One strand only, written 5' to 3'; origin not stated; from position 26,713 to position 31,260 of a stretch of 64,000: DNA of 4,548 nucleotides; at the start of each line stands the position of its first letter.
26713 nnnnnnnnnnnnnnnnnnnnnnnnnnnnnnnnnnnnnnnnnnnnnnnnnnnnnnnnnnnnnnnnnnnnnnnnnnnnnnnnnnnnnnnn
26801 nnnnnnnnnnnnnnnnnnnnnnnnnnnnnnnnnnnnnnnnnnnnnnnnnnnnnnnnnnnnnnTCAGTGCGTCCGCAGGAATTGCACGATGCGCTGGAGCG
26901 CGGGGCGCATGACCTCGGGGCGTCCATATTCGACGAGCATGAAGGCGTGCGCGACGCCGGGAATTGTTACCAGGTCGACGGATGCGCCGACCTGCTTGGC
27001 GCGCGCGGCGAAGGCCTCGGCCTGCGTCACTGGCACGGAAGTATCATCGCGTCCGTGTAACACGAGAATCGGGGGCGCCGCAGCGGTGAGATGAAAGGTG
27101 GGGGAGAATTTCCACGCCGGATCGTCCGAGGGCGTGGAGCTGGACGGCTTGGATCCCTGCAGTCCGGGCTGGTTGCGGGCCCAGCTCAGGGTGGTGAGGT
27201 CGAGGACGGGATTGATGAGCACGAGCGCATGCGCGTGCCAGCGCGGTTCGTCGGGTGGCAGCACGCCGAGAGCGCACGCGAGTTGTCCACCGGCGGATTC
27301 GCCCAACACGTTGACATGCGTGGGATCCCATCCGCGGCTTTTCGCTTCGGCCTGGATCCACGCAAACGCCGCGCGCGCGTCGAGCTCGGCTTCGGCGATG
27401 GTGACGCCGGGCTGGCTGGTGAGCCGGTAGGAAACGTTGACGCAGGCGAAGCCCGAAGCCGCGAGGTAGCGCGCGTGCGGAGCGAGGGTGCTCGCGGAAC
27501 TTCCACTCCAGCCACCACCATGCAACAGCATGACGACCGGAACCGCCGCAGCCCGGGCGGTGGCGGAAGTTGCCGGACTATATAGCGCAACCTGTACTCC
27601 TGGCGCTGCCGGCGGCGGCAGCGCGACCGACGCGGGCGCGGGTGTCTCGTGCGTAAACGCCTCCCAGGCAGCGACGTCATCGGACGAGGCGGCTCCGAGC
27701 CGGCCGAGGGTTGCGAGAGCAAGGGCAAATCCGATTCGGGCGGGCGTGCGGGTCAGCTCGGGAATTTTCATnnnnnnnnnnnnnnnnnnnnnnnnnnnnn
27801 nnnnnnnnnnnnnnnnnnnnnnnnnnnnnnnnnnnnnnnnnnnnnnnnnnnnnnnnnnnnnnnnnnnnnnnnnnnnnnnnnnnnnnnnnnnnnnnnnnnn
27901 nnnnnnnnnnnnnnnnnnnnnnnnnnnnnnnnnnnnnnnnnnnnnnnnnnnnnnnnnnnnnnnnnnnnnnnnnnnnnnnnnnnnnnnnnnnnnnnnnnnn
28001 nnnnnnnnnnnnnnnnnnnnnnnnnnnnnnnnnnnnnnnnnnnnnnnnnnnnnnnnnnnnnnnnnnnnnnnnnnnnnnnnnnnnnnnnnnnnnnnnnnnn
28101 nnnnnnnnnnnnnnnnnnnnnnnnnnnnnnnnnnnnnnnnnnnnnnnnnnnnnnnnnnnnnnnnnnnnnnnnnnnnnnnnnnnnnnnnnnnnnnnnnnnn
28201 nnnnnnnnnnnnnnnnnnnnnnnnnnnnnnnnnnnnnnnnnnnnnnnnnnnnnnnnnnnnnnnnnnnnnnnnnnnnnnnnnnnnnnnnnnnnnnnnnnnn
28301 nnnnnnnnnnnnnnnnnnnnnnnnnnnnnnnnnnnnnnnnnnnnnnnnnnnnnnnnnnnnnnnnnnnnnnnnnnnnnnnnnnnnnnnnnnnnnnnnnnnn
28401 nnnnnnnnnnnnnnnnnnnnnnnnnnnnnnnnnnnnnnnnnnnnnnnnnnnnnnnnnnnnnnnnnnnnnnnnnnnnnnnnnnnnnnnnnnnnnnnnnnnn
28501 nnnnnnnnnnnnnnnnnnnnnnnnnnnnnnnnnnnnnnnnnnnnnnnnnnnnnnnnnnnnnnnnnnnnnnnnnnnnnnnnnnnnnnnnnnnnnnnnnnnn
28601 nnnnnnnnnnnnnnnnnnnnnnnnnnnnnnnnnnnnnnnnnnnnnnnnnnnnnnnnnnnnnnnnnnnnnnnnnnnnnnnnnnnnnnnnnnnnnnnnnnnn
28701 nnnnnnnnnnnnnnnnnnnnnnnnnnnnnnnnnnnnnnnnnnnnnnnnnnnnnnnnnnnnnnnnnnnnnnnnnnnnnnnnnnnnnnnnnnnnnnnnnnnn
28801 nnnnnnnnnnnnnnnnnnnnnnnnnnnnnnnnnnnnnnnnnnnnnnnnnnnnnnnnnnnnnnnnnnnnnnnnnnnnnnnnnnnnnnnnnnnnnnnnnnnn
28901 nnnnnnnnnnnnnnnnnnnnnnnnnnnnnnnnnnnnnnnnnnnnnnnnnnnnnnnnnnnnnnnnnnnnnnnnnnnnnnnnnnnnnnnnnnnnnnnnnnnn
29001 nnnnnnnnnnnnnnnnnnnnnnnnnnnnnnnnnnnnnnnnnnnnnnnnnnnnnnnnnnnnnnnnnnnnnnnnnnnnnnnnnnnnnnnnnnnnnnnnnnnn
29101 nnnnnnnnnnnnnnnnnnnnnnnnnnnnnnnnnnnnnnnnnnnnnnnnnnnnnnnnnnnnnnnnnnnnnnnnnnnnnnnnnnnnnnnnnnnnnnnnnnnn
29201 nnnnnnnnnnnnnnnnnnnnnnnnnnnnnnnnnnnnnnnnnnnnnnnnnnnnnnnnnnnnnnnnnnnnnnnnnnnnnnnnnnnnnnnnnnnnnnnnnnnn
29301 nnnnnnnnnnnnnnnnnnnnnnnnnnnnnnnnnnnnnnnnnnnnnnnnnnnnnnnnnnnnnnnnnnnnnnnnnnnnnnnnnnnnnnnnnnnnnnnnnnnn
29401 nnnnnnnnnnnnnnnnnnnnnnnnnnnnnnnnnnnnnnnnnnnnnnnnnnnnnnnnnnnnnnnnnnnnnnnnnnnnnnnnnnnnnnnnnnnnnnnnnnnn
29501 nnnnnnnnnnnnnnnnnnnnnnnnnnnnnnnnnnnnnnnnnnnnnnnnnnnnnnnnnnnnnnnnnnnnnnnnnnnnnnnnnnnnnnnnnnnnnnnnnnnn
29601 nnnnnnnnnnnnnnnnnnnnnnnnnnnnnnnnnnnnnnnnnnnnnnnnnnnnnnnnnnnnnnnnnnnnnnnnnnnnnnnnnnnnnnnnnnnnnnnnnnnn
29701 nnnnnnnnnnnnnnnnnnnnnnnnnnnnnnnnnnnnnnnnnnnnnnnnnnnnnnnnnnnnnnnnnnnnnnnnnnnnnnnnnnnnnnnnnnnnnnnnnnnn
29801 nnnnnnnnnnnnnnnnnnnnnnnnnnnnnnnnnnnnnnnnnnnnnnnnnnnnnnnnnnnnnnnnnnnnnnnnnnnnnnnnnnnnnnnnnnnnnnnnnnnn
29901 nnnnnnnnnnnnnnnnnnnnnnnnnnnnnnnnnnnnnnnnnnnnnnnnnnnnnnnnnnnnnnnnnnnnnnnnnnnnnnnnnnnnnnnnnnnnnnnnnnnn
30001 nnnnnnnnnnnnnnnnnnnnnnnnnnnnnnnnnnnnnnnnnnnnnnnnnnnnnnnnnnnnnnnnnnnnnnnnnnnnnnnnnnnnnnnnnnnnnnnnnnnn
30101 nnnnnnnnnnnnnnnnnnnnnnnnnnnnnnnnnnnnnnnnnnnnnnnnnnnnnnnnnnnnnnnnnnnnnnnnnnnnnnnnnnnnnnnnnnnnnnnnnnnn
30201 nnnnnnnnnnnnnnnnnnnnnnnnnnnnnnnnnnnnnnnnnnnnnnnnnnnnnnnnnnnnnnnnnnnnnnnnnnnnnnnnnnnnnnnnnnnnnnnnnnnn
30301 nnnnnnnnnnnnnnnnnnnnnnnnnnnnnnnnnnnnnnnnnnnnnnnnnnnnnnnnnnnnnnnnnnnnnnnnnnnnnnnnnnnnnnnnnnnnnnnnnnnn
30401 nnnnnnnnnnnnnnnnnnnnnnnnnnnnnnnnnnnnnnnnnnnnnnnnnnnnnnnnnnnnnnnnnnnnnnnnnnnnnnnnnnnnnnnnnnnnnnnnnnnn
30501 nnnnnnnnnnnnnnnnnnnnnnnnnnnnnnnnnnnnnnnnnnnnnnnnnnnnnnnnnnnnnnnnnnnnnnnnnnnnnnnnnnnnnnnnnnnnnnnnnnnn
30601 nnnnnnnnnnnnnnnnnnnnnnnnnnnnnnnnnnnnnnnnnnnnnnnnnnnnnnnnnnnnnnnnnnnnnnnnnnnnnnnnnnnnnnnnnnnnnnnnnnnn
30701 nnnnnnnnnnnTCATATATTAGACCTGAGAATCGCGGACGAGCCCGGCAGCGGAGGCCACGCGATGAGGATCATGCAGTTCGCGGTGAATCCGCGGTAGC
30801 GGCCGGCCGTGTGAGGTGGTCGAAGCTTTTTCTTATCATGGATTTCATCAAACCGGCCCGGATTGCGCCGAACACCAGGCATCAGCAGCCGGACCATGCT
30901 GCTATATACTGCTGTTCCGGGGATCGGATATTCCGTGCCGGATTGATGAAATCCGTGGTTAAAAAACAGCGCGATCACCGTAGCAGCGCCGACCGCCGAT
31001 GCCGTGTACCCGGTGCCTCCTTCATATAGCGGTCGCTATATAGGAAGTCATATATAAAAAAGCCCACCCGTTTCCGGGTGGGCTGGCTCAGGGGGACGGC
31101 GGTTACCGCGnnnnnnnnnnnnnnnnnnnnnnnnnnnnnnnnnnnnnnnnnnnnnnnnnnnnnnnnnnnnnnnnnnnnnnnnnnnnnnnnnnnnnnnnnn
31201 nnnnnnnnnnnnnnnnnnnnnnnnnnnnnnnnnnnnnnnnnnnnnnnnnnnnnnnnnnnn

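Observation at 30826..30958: A ~45-bp conserved intergenic element present twice (30.8 kb and 37.6 kb), the first copy inside a ~120-bp long-range inverted repeat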

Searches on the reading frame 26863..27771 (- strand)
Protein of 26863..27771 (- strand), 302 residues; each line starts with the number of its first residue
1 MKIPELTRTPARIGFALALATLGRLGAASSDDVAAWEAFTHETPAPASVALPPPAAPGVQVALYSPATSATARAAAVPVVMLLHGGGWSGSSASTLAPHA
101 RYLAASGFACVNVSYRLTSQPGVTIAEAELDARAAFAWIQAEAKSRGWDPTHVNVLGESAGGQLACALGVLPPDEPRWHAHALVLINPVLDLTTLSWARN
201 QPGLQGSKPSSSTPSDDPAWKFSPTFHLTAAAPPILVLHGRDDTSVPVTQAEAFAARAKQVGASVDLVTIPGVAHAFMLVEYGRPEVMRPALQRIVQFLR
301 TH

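Call 68: search_protein_families(library=pfam, max_evalue=0.001, proteins=[window:26863-27771:-])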
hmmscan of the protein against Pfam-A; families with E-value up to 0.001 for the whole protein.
window:26863-27771:- (302 aa): 8 families
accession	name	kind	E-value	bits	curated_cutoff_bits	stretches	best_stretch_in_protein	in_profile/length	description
PF07859.19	Abhydrolase_3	-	2.4e-25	90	25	1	80-278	1-209/210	alpha/beta hydrolase fold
PF20434.5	BD-FAE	-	1e-23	84.4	26.8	1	73-256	9-213/215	BD-FAE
PF00326.27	Peptidase_S9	-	2.5e-13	50.4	22.6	1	135-299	48-206/213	Prolyl oligopeptidase family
PF00135.34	COesterase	-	8.7e-11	41.9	27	1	63-172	90-204/515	Carboxylesterase family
PF12146.15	Hydrolase_4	-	1.1e-08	35.1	27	0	79-194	6-115/239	Serine aminopeptidase, S33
PF00561.26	Abhydrolase_1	-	4.1e-06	27.1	25.8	0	78-203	1-122/245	alpha/beta hydrolase fold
PF01738.24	DLH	-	1.1e-05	25.6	21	1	231-300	142-214/217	Dienelactone hydrolase family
PF02230.22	Abhydrolase_2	-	0.00011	22.5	23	0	226-277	150-201/217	Phospholipase/Carboxylesterase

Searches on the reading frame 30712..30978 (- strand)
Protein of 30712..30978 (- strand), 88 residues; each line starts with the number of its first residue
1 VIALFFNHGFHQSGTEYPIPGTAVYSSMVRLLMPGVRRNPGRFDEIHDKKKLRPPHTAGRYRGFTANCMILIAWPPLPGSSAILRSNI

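Call 68: search_protein_families(library=pfam, max_evalue=0.001, proteins=[window:30712-30978:-])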
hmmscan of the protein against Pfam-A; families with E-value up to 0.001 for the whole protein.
window:30712-30978:- (88 aa): 0 families

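Call 69: search_protein_representatives(protein=window:30712-30978:-)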
Query: 88 residues. Proteins with E-value up to 0.001 (for the whole library): 3; up to 1e-10: 0; up to 1e-30: 0. The best 3 are listed.
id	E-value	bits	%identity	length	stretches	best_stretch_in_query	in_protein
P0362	7.5e-05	38.9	37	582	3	12-44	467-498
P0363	1.3e-04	38.1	33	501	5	4-44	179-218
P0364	6.0e-04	36.1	33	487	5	5-44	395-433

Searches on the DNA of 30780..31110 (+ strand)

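Call 32: search_rna_families(source=window, start=30780, end=31110, threshold=evalue, max_evalue=10)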
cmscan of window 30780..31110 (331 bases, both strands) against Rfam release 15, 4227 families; matches with E-value up to 10: 7.
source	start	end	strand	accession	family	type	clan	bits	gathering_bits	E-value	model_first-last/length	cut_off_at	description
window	31054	31098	-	RF02278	Betaproteobacteria_toxic_sRNA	Gene; sRNA;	-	19.7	50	0.1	1-64/64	no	Betaproteobacteria toxic small RNA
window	31051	31110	-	RF02969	DUF3800-I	Gene; sRNA;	-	18.8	44.2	1.5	52-115/115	5'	DUF3800-I RNA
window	30800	30859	-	RF01168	SNORD126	Gene; snRNA; snoRNA; CD-box;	-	17.6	55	0.6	1-77/77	no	Small nucleolar RNA SNORD126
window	31054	31084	-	RF00110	RybB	Gene; sRNA;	-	15.9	40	0.77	32-79/79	no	RybB RNA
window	31037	31056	+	RF00161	nos_TCE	Cis-reg;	-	13.2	60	8.7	34-53/64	no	Nanos 3' UTR translation control element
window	30829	30855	-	RF00277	SNORD49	Gene; snRNA; snoRNA; CD-box;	CL00062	10.6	37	5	1-71/71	no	Small nucleolar RNA SNORD49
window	31054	31110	-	RF02837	anti-hemB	Gene; sRNA;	-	10.3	49.5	9.7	20-81/81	5'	Burkholderia RNA 7 (anti-hemB)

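Call 58: search_dna_similar(query=window:30812-30982:+, collection=plasmids, mode=distant, max_evalue=1, max_rows=10)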
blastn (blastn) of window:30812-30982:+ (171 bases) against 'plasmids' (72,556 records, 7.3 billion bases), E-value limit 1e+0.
Records with a match: 1; places in all: 1; records where one place covers at least 80% of the query: 0.
Best place of each record, by identity: 80-90% 1.
By first word of the organism name: Azospirillum 1.
By predicted mobility (MOB-suite, as given by PLSDB): mobilizable 1.
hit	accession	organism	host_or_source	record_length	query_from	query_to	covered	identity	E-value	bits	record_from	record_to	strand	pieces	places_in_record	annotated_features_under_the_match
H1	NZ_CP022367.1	Azospirillum sp. TSH58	single cell,paddy soils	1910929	48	86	23%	84.6%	5e-1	41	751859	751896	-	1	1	record has no annotation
